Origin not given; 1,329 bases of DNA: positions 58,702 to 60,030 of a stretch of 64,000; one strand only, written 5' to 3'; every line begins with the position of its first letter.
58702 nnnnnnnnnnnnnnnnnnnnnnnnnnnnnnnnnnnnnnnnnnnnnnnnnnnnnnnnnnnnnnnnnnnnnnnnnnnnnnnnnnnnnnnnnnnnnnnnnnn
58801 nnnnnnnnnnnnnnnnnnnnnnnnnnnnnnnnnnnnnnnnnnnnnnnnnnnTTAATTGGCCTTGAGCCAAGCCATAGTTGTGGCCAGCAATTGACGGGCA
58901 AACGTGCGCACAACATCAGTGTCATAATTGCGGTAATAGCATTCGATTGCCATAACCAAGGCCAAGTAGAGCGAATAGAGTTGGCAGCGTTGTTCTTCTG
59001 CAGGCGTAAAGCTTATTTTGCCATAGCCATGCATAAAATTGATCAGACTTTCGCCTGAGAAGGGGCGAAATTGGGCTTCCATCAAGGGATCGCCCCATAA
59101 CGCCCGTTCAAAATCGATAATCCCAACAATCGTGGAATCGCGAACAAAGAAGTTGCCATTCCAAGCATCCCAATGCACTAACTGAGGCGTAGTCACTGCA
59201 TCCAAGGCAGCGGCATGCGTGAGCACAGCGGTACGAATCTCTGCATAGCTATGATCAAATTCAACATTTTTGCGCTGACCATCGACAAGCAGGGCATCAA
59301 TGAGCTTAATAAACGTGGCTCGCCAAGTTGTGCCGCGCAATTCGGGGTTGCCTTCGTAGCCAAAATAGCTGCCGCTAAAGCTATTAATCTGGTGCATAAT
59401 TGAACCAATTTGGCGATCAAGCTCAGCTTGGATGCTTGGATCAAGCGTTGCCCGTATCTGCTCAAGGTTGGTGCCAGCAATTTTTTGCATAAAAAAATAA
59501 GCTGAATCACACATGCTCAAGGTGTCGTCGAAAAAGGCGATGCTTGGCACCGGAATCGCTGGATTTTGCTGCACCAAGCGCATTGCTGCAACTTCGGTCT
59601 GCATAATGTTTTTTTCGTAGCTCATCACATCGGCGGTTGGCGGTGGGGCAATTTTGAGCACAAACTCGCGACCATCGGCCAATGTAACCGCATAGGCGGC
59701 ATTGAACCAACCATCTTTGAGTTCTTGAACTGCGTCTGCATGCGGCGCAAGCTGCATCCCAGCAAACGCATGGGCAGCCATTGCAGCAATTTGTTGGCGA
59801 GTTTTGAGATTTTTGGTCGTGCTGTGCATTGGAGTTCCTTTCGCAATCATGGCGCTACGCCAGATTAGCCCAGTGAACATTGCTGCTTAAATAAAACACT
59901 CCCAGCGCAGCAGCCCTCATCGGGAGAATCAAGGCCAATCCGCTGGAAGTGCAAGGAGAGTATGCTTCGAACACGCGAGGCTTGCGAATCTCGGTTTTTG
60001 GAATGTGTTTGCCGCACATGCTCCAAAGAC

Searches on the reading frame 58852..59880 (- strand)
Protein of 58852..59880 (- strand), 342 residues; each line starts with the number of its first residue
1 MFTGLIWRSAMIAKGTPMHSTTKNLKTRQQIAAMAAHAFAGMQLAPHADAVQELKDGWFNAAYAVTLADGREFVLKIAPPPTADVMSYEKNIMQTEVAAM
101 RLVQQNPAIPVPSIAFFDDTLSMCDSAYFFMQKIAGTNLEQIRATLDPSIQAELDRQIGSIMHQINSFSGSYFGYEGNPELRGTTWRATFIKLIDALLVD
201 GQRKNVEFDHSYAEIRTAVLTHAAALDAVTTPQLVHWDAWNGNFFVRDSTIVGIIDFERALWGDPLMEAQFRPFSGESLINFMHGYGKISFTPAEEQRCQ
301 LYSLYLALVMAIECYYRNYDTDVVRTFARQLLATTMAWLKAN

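Call 4: search_protein_families(library=pfam, proteins=[window:58852-59880:-], max_evalue=0.1)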
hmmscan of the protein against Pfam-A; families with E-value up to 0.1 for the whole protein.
window:58852-59880:- (342 aa): 2 families
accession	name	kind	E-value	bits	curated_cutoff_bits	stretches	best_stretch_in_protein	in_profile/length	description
PF01636.29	APH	-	1.4e-21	77.9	23.2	1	51-268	2-205/239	Phosphotransferase enzyme family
PF03881.20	Fructosamin_kin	-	1.7e-08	34.5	22.4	1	47-311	18-267/288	Fructosamine kinase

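Call 5: search_protein_families(library=ncbifam, proteins=[window:58852-59880:-], max_evalue=0.1)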
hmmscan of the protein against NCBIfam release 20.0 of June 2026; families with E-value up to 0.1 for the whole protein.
window:58852-59880:- (342 aa): 5 families
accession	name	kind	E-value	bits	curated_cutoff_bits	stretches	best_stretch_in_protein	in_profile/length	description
NF033068.1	APH_3p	equivalog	1.9e-05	24.3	205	1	63-264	27-207/255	APH(3') family aminoglycoside O-phosphotransferase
NF000107.2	APH_4_Ia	exception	0.0077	15.5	725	1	55-268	29-228/341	aminoglycoside O-phosphotransferase APH(4)-Ia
NF041268.1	capreo_Cph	equivalog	0.018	14.7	390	0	98-266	60-220/285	capreomycin phosphotransferase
NF052427.1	StpK7MSMEG_1200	equivalog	0.045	12.2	900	0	219-258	114-153/601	serine/threonine protein kinase StpK7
NF050082.1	ATPase_MABP1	exception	0.071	11.9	800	0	215-258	255-300/435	macrolide-binding ATPase MABP-1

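Call 6: search_protein_families(library=padloc, proteins=[window:58852-59880:-], max_evalue=0.1)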
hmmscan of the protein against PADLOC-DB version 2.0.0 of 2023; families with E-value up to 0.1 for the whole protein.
window:58852-59880:- (342 aa): 1 family
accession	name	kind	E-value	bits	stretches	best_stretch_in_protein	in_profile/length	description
PDLC04044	PD-T4-6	-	0.04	11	0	50-155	36-141/372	-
